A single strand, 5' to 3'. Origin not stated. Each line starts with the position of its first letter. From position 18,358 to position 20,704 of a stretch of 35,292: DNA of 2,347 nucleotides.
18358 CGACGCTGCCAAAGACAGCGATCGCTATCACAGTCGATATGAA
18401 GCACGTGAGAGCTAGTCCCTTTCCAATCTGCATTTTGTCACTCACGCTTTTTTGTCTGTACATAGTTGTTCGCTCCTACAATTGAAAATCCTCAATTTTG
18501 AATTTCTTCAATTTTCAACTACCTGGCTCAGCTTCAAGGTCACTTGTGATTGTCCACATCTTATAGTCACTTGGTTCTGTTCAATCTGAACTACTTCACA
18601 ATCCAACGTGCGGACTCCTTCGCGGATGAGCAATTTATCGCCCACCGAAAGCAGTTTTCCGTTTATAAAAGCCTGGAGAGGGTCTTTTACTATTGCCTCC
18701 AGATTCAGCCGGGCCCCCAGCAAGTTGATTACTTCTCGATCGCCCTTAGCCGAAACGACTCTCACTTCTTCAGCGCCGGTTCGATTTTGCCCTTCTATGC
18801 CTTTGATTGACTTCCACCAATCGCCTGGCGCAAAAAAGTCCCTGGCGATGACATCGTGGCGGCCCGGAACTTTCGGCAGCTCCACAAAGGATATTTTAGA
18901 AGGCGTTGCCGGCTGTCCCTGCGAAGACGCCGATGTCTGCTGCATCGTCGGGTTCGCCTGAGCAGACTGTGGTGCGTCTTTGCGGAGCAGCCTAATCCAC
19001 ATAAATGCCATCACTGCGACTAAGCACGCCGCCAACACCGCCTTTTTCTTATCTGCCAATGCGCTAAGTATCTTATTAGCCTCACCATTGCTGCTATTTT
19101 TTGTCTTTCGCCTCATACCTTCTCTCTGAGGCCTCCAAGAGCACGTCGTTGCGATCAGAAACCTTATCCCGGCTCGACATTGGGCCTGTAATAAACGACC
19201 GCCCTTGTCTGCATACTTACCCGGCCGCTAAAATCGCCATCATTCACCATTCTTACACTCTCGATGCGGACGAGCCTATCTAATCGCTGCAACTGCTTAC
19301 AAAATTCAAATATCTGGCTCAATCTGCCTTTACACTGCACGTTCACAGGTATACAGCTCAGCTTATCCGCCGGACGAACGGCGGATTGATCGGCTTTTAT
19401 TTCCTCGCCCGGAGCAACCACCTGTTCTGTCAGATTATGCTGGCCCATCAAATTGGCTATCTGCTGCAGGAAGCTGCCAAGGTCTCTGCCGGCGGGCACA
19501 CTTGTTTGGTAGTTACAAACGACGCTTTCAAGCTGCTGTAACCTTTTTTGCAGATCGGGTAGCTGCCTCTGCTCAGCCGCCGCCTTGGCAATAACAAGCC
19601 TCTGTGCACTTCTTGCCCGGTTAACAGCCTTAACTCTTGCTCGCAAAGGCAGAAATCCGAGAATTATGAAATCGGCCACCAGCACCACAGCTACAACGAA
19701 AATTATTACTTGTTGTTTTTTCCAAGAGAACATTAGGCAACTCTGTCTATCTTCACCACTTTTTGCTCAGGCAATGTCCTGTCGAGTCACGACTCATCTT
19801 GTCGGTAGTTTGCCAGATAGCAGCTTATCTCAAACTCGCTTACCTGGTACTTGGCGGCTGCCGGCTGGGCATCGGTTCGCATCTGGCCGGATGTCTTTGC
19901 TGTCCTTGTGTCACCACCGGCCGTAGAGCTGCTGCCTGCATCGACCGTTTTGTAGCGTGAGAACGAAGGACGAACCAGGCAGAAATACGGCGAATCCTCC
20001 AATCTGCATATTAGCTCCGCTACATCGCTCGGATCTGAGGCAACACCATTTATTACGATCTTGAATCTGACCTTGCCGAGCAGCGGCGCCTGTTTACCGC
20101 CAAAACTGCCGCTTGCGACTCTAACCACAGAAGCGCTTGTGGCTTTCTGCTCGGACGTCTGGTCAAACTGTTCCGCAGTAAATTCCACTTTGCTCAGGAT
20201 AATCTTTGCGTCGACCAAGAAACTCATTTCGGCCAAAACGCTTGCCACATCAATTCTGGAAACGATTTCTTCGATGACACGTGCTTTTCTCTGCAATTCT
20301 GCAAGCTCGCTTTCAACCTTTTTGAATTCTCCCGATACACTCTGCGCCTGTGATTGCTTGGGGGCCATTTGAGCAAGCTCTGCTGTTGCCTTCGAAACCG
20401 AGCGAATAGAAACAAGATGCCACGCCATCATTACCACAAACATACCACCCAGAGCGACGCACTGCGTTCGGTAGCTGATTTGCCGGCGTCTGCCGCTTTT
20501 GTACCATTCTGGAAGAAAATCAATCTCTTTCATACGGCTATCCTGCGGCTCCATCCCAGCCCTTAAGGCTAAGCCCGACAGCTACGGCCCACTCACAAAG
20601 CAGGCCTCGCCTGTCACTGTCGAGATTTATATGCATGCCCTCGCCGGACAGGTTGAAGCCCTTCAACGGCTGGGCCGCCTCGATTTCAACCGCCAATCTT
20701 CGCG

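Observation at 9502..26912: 17-kb single-strand T2SS/T4P hybrid cluster with a four-gene signalling cassette inserted between secretin and ATPase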

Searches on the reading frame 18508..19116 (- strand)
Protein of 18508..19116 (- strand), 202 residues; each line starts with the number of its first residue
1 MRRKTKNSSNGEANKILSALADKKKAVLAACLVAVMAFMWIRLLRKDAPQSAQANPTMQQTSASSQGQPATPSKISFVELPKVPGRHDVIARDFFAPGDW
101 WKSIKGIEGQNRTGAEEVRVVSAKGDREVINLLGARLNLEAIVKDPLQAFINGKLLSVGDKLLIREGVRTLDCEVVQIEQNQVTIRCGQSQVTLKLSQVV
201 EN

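Call 3: search_protein_families(library=pfam, proteins=[window:18508-19116:-], max_evalue=0.01)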
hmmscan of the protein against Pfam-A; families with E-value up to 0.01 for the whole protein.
window:18508-19116:- (202 aa): 0 families

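Call 6: search_protein_families(library=ncbifam, proteins=[window:18508-19116:-], max_evalue=0.01)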
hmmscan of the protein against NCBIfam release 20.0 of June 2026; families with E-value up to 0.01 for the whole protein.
window:18508-19116:- (202 aa): 0 families

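Call 33: search_solved_structures(query=A1, max_evalue=10, show_alignments=3)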
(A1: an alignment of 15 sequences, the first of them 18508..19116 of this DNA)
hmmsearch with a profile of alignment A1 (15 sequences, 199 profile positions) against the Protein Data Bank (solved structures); distinct sequences matched with E-value up to 10: 3.
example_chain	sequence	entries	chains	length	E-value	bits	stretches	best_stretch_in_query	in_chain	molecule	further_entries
5nbb_A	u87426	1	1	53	0.081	15.5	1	154-186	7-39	RNA chaperone ProQ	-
7b53_A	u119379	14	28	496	0.77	12.3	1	124-185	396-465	UDP-N-acetylmuramoyl-L-alanyl-D-glutamate--2,6-diaminopimelate ligase | UDP-N-acetylmuramoyl-L-alanyl-D-glutamate-2,6-diaminopimelate ligase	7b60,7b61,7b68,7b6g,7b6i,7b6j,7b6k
1e8c_A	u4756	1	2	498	0.78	12.3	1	124-185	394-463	UDP-N-ACETYLMURAMOYLALANYL-D-GLUTAMATE--2,6-DIAMINOPIMELATE LIGASE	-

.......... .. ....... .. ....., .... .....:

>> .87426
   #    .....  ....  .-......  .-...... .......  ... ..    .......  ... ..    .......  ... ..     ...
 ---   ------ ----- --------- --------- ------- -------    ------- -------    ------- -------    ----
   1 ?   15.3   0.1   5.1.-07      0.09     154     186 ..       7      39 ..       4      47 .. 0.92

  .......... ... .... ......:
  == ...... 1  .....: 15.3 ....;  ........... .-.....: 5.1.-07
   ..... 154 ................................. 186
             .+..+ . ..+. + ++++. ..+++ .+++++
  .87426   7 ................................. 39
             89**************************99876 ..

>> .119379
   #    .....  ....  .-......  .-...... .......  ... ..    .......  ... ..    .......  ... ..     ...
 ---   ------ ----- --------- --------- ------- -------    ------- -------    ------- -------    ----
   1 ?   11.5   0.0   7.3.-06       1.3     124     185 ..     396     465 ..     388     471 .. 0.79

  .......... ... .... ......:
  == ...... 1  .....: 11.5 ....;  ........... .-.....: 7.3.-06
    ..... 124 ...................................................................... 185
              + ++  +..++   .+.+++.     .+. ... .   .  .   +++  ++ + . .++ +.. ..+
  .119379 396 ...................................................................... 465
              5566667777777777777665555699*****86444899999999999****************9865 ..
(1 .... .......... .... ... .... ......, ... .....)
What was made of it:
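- Tried and rejected: A profile of 15 orthologues against PDB gave nothing relevant (call 33).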

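Call 34: search_protein_families(library=pfam, alignment_id=A1, max_evalue=10)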
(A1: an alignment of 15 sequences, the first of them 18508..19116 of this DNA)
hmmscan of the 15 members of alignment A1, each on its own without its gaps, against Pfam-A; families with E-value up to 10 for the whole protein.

A. member 1, window:18508-19116:- (202 aa): 1 family
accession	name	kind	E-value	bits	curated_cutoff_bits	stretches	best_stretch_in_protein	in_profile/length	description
PF02736.25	Myosin_N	-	0.018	15.2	27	1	172-199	17-45/45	Myosin N-terminal SH3-like domain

B. families by the number of members that match (of 15 scanned): 17 families
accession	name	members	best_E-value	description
PF20260.4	PUA_4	5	0.00077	RNA methyltransferase PUA domain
PF12784.13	PDDEXK_2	2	0.0046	PD-(D/E)XK nuclease family transposase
PF21385.2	ACCA_BT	1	0.0022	Acetyl-CoA carboxylase, BT domain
PF02736.25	Myosin_N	1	0.018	Myosin N-terminal SH3-like domain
PF25264.1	DUF7864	1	0.018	Domain of unknown function (DUF7864)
PF23893.1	Y4YQ_C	1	0.023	Uncharacterised protein Y4YQ C-terminal domain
PF23862.1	CdsD_C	1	0.035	CdsD C-terminal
PF01330.27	RuvA_N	1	0.036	RuvA N terminal domain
PF16168.11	AIDA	1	0.05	Adhesin of bacterial autotransporter system, probable stalk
PF04466.19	Terminase_3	1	0.077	Phage terminase large subunit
PF17516.8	ProQ_C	1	0.084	ProQ C-terminal domain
PF24842.1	UFD1_N2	1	0.085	Ubiquitin fusion degradation protein UFD1, N-terminal subdomain 2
PF24939.1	DUF7756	1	0.093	Domain of unknown function (DUF7756)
PF11356.14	T2SSC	1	0.1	Type II secretion system protein C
PF13425.11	O-antigen_lig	1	0.17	O-antigen ligase like membrane protein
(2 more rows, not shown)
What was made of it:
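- Tried and rejected: Pfam scans of all members gave nothing; T2SSC hit one member at E 0.1 (call 34).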

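Call 63: find_homologous_proteins(query=window:18508-19116:-, max_evalue=0.001)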
Query window:18508-19116:- (202 aa): 138 proteins with E <= 0.001 among 527 candidates; the best 120 are listed.
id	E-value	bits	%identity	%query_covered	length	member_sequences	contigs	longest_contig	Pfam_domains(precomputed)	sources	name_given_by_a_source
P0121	5.1e-124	429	99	100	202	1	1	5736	-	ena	-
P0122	6.4e-122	422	99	100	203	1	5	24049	-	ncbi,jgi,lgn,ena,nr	ncbi:MAG: hypothetical protein MUO33_12740 [Sedimentisphaerales bacterium]|jgi:preprotein translocas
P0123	1.7e-121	421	97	100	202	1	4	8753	-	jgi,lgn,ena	-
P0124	6.6e-120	415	98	100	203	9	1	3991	-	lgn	-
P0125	1.1e-118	411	96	100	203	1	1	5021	-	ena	-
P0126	4.2e-118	410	96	100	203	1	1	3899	-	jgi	-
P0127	2.5e-114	397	95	100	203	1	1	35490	-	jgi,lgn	jgi:hypothetical protein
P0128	3.7e-114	397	93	100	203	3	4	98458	-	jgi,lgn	jgi:hypothetical protein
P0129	1.4e-113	395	94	100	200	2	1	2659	-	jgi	-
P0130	4.8e-112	390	93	100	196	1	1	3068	-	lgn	-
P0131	2.5e-111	387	93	100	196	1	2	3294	-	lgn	-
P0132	6.6e-87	308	71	100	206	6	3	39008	-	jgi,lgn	jgi:preprotein translocase subunit YajC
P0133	1.4e-85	303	72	100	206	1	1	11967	-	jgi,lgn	-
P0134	3.3e-84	299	71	100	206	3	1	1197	-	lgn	-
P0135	9.1e-84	298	72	100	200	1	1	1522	-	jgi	jgi:hypothetical protein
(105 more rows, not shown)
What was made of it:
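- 18508..19116 (-): 202-aa bitopic protein in the PilP position: one TM helix, a disordered linker and a confident C-terminal beta domain. Its identity is unproven. The family is restricted to Phycisphaerae and all members are named "hypothetical" (call 63).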

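Call 73: predict_structure(alignment_id=A4)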
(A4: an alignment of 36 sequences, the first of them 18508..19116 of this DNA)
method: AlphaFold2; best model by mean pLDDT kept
length: 202 residues; sequences in the alignment: 36
mean_pLDDT: 64.4   pTM: 0.38
mean pLDDT of the five models: 64.4, 64.3, 64.1, 64.0, 60.6
residues with pLDDT >= 90: 36; 70-90: 47; 50-70: 47; < 50: 72
segments of 3 or more residues with pLDDT < 50: 1-22, 53-74, 86-88, 105-117, 200-202
pLDDT, mean of each block of 10 residues (from residue 1): 44 47 55 75 59 41 35 49 50 50 47 46 74 88 89 93 88 93 91 77 37
secondary structure, 60 per line:
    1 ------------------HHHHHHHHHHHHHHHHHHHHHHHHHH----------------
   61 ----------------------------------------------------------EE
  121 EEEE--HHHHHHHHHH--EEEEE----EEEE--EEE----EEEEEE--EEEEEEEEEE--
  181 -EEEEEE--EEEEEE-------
elements in order: H19-44 E119-124 H127-136 E139-143 E148-151 E154-156 E161-166 E169-178 E182-187 E190-195
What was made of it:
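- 18508..19116 (-): AlphaFold2 pLDDT is about 90 for residues 119-199 (call 73).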

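Call 76: fold_search(model_id=the predicted structure, library=pdb)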
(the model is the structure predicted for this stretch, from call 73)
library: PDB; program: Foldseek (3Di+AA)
matches with E <= 10: 670; with E <= 0.001: 0
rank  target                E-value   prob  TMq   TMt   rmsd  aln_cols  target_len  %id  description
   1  1ftp_A                1.3e-01  0.23  0.18  0.23   7.4       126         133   14  THREE-DIMENSIONAL STRUCTURE OF THE MUSCLE FATTY-ACID-BINDING PROTEIN ISOLATED FROM THE DESERT LOCUST, SCHISTOCERCA GRE (released 1994-12-20)
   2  7sxi_MODEL_1_A        1.5e-01  0.95  0.24  0.52   4.7        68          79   13  Solution Structure of Sds3 Capped Tudor Domain (released 2022-01-19)
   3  2frs_B                2.1e-01  0.23  0.20  0.25   6.6       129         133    9  Crystal structure of the f15w mutant of apo-cellular retinoic acid binding protein type ii at 1.51 angstroms resolutio (released 2006-09-19)
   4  8wkh                  3.0e-01  0.30  0.20  0.27  10.0       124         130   14  Crystal structure of group 13 allergen from Blomia tropicalis (released 2023-11-22)
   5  5csa_A                3.2e-01  0.47  0.18  0.05   8.6        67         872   18  Crystal structure of domains BT-BCCP-AC1-AC5 of yeast acetyl-CoA carboxylase (released 2015-10-28)
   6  1hn2_B                3.8e-01  0.28  0.22  0.26  11.4       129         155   16  CRYSTAL STRUCTURE OF BOVINE OBP COMPLEXED WITH AMINOANTHRACENE (released 2001-12-05)
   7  1obp_B                3.8e-01  0.25  0.22  0.26  11.5       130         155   16  ODORANT-BINDING PROTEIN FROM BOVINE NASAL MUCOSA (released 1996-10-14)
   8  6skf_BC               3.8e-01  0.04  0.10  0.09  16.0       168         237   14  Cryo-EM Structure of T. kodakarensis 70S ribosome (released 2020-07-29)
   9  1g85_B                4.0e-01  0.28  0.22  0.26  11.4       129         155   16  CRYSTAL STRUCTURE OF BOVINE ODORANT BINDING PROTEIN COMPLEXED WITH IS NATURAL LIGAND (released 2002-06-26)
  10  3i17_A                4.0e-01  0.16  0.19  0.24   7.1       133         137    8  Crystal structure of the apo R132K:L121E mutant of cellular retinoic acid-binding protein II at 1.68 angstrom resoluti (released 2009-07-28)
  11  6uko_A                4.0e-01  0.09  0.13  0.08  14.0       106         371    9  Structure analysis of full-length mouse bcs1 complex (released 2020-02-12)
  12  1xn6_MODEL_1_A        4.2e-01  0.66  0.16  0.22   9.2        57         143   16  Solution Structure of Northeast Structural Genomics Target Protein BcR68 encoded in gene Q816V6 of B. cereus (released 2004-12-14)
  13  9tqg_L                4.2e-01  0.63  0.19  0.31   7.0        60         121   13  L. pneumophila 3-methylcrotonyl-CoA carboxylase A1B6 (released 2026-01-14)
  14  4wfu                  4.5e-01  0.30  0.23  0.28   7.7       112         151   16  Bovine allergen Bos d 2 in the trigonal space group P3221. (released 2015-09-16)
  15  4qgv_A                4.5e-01  0.20  0.17  0.23   7.1        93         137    9  Crystal structure of the R132K:R111L mutant of Cellular Retinoic Acid Binding ProteinII complexed with a synthetic lig (released 2015-01-28)
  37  2ivw_MODEL_1_A        7.1e-01  0.38  0.25  0.40  15.1       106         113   14  The solution structure of a domain from the Neisseria meningitidis PilP pilot protein. (released 2007-02-13)
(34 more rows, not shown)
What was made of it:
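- Checked: Pfam, a PDB profile search and AlphaFold2 plus Foldseek were all inconclusive (calls 33, 34, 73, 76).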

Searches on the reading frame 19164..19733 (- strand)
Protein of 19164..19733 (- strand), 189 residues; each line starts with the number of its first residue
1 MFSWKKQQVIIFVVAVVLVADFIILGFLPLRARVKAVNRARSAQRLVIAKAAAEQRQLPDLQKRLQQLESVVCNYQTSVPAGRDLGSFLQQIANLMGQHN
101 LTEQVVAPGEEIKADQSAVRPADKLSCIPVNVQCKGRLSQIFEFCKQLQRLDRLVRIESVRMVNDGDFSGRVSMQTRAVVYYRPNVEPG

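Call 3: search_protein_families(library=pfam, proteins=[window:19164-19733:-], max_evalue=0.01)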
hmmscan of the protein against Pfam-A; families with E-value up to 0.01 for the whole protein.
window:19164-19733:- (189 aa): 1 family
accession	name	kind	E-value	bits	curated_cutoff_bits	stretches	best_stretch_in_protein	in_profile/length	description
PF04350.18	PilO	-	1.5e-11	45.1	22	1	47-181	14-141/145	Pilus assembly protein, PilO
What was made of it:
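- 19164..19733 (-): PilO. PilO 45.1 bits (call 3).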

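Call 79: search_protein_families(library=ncbifam, proteins=[window:19164-19733:-], max_evalue=0.001)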
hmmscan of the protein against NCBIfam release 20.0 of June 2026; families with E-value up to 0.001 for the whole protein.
window:19164-19733:- (189 aa): 1 family
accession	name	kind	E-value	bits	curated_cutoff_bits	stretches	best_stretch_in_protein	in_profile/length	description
NF040576.1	T2SS_GspM_XpsM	equivalog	0.00016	21.4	60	1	12-149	5-137/180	type II secretion system protein GspM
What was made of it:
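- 19164..19733 (-): Weak GspM hit of 21.4 bits (call 79).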

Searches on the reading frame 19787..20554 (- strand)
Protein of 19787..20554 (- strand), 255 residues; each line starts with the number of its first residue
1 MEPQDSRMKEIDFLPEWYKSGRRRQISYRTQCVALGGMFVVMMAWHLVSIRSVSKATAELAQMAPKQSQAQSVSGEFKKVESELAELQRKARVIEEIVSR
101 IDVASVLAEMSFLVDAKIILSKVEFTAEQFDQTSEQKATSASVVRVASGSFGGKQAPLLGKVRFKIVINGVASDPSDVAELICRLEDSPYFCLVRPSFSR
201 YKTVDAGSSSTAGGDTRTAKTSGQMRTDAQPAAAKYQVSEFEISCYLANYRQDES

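Call 3: search_protein_families(library=pfam, proteins=[window:19787-20554:-], max_evalue=0.01)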
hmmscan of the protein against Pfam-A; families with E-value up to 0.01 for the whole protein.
window:19787-20554:- (255 aa): 1 family
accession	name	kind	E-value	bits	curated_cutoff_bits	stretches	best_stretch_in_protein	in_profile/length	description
PF05137.18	PilN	-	6.3e-05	23.4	22.8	1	154-210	24-64/78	Fimbrial assembly protein (PilN)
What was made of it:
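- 19787..20554 (-): PilN. The N-terminal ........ resembles the PilM-binding INLLP motif. PilN 23.4 bits, above the 22.8 cutoff (call 3).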

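Call 79: search_protein_families(library=ncbifam, proteins=[window:19787-20554:-], max_evalue=0.001)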
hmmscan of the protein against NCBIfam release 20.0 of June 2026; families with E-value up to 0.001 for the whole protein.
window:19787-20554:- (255 aa): 0 families
